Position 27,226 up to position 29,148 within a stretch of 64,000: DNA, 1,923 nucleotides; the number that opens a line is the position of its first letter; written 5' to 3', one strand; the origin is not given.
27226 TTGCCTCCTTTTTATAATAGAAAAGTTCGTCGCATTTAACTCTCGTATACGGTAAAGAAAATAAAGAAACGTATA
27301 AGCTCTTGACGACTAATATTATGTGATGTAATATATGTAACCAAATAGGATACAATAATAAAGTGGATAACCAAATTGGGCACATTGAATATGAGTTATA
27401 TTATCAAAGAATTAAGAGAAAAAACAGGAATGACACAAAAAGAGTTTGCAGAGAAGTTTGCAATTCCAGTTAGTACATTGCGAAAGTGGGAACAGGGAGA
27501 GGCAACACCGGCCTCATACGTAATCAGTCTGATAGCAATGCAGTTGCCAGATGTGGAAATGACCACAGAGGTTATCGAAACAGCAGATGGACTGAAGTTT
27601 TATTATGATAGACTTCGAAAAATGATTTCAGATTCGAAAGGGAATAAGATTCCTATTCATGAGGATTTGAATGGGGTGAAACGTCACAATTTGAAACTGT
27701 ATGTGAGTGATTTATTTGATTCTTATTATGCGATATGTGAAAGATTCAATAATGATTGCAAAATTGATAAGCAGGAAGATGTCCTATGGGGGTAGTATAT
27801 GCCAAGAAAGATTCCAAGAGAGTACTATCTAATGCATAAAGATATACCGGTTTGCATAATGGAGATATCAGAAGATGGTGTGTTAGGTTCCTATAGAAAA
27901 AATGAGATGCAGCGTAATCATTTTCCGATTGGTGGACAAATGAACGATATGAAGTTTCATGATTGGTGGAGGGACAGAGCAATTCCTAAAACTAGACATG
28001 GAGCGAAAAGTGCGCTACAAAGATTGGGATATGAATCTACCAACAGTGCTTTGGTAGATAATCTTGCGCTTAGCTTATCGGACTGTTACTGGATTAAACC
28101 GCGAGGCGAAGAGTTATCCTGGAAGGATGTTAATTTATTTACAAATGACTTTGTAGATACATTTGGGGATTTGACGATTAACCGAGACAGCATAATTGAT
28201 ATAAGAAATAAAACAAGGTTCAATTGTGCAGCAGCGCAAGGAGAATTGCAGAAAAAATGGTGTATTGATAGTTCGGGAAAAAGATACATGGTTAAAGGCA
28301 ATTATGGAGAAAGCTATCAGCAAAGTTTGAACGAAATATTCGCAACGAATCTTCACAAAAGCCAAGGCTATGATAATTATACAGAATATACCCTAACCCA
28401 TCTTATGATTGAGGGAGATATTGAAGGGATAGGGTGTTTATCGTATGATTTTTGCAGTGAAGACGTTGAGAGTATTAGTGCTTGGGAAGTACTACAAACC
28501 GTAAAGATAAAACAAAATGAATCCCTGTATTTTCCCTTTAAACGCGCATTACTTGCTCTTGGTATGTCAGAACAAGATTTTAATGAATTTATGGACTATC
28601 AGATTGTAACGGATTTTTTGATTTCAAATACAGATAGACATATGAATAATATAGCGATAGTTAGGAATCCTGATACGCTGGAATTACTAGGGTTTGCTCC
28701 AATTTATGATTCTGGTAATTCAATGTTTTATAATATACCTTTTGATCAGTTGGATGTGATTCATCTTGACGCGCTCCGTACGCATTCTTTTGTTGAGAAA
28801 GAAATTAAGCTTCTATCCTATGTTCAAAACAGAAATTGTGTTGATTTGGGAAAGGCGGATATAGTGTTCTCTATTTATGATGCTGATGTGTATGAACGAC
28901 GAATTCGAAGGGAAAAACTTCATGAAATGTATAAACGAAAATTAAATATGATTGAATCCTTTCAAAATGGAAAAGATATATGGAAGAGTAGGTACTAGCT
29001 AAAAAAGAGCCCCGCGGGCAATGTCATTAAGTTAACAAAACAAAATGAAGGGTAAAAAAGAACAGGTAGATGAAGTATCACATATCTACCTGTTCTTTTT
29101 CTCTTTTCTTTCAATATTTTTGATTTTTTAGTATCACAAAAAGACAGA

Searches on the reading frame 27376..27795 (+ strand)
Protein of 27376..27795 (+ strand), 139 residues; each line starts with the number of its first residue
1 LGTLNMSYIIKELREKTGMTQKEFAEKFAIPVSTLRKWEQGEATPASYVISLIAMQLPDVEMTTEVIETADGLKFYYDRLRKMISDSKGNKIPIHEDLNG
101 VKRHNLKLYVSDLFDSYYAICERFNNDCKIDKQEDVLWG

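Call 65: search_protein_families(library=padloc, proteins=[window:27376-27795:+], max_evalue=0.1)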
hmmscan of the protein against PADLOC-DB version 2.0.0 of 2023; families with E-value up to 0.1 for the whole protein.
window:27376-27795:+ (139 aa): 15 families
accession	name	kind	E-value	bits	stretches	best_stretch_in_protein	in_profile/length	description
PDLC02926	HTH_VI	-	1.7e-08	32.6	1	6-57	2-53/92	-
PDLC03951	RmrA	-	7e-06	23.2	1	10-62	13-67/400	-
PDLC03949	RmrA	-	0.00036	17.5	1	14-57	11-54/363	-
PDLC04760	PDC-M64C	-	0.00038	18.8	1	6-42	27-63/93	-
PDLC03947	RmrA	-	0.00038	17.4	1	10-54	16-60/383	-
PDLC03954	RmrA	-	0.00042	17.4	1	10-57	15-62/380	-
PDLC03948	RmrA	-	0.0029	14.5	1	11-58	14-63/397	-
PDLC03956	RmrA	-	0.0045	14.1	1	14-57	17-61/399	-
PDLC03946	RmrA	-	0.0068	13.2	1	13-58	10-57/357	-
PDLC04133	mad1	-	0.012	13.9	1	19-40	6-27/60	mads_1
PDLC03952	RmrA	-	0.013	12.3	1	10-57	27-74/395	-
PDLC03668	Control_protein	-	0.017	13.7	1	6-28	9-31/79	control protein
PDLC00681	Effector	-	0.027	12.1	1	82-116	138-172/199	2TM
PDLC04142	capH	-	0.028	13.5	1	10-48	11-49/103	capH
PDLC03955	RmrA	-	0.042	11.1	1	14-57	29-72/371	-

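Call 78: search_protein_families(library=pfam, proteins=[window:27376-27795:+], max_evalue=0.001)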
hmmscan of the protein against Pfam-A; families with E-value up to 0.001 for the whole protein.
window:27376-27795:+ (139 aa): 4 families
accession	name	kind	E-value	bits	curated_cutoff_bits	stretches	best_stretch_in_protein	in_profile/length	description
PF01381.28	HTH_3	-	3e-10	40.4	23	1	10-57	1-48/55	Helix-turn-helix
PF13560.12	HTH_31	-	1.5e-05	25.6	27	1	11-45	7-42/64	Helix-turn-helix domain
PF12844.13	HTH_19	-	0.00018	21.7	30.2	0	10-45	4-39/64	Helix-turn-helix domain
PF13518.12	HTH_28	-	0.00042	20.8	25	0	11-40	7-34/52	Helix-turn-helix domain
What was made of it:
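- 27376..27795 (+): Comparator only, not part of the module: HipB-like Xre HTH protein upstream of the full-length paralogue. Pfam HTH_3 E 3e-10 (call 78).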

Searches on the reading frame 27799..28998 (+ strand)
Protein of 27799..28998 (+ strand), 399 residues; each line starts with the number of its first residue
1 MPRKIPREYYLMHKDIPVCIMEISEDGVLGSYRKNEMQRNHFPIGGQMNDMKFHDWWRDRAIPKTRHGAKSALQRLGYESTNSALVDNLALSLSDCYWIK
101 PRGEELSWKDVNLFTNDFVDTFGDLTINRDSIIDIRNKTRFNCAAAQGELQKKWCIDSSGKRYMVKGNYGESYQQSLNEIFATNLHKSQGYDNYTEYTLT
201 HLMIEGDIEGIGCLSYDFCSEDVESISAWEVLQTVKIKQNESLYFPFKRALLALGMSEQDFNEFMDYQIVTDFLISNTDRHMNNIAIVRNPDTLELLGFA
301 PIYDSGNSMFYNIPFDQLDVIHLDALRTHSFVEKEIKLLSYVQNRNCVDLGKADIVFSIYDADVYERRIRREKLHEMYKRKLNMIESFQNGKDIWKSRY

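Call 3: search_protein_families(library=pfam, proteins=[window:27799-28998:+], max_evalue=1)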
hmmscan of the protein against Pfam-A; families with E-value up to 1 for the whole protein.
window:27799-28998:+ (399 aa): 2 families
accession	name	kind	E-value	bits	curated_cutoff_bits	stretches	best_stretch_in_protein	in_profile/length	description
PF07804.18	HipA_C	-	2.2e-05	24.7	30.5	1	159-311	19-165/213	HipA-like C-terminal domain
PF20613.4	HipA_2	-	0.05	13.3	27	1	146-190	9-52/240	HipA-like kinase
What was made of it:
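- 27799..28998 (+): Comparator only: full-length 399-aa HipA-like kinase (canonical hipBA-type pair). Pfam HipA_C E 2e-5 (call 3).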

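Call 4: search_protein_families(library=ncbifam, proteins=[window:27799-28998:+], max_evalue=1)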
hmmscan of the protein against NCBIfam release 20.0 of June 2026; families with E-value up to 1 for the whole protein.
window:27799-28998:+ (399 aa): 2 families
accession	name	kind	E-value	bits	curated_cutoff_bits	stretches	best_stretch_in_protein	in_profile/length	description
NF007297.0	PRK09775.1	equivalog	0.0044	15.8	401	1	248-306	314-370/446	type II toxin-antitoxin system HipA family toxin YjjJ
NF040599.1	LdtF_DpaA_YafK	equivalog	0.1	11.7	365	1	183-229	112-156/242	peptidoglycan meso-diaminopimelic acid protein amidase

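Call 38: find_homologous_proteins(query=window:27799-28998:+)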
Query window:27799-28998:+ (399 aa): 1625 proteins with E <= 0.001 among 3772 candidates; the best 120 are listed.
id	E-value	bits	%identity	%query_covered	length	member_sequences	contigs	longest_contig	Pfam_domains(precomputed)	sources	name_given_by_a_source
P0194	1.0e-274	929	100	100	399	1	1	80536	PF07804.19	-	-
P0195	6.7e-215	732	74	99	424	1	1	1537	PF07804.19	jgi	jgi:hypothetical protein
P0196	8.6e-213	725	74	100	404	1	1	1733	-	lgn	-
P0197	1.7e-210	717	73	100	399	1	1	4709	PF07804.19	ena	-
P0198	5.1e-210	716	75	100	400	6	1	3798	PF07804.19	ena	-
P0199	8.4e-210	715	73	100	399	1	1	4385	PF07804.19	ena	-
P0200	7.3e-208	709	73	99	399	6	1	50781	PF07804.19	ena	-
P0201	1.1e-207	708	74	97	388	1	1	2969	PF07804.19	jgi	jgi:hypothetical protein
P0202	1.6e-207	708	74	99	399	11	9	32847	-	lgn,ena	-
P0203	2.4e-207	707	72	100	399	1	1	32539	PF07804.19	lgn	-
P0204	3.2e-207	707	73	100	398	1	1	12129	PF07804.19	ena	-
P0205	3.2e-207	707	73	99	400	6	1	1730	PF07804.19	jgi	jgi:hypothetical protein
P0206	4.2e-207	706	74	99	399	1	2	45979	PF07804.19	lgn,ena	-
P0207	5.5e-207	706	74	99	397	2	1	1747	PF07804.19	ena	-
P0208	5.8e-207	706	73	100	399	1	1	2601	PF07804.19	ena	-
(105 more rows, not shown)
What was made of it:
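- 27799..28998 (+): 1625 homologues (call 38).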

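Call 42: search_solved_structures(query=A4, max_evalue=1, show_alignments=1)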
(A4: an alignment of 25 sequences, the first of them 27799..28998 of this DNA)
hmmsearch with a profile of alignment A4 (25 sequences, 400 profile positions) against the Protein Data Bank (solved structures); distinct sequences matched with E-value up to 1: 0.
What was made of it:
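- Tried and rejected: It found nothing at E <= 1 (call 42).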

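Call 65: search_protein_families(library=padloc, proteins=[window:27799-28998:+], max_evalue=0.1)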
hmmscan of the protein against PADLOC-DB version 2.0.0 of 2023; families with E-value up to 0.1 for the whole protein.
window:27799-28998:+ (399 aa): 7 families
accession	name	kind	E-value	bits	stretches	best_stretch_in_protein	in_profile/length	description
PDLC04340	PDC-M03A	-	6e-18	63.3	1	132-346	3-208/280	-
PDLC04339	PDC-M03A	-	2.8e-09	34.7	1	261-337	134-207/293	-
PDLC04342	PDC-M03A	-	8e-09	33.5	1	261-333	148-218/299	-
PDLC04344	PDC-M03A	-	1.6e-08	32.4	1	261-313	147-196/305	-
PDLC04345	PDC-M03A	-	0.00034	17.9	1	268-327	151-213/302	-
PDLC04343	PDC-M03A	-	0.0041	14.2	1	269-309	218-259/370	-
PDLC04337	PDC-M03A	-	0.025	12.1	1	259-310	85-134/250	-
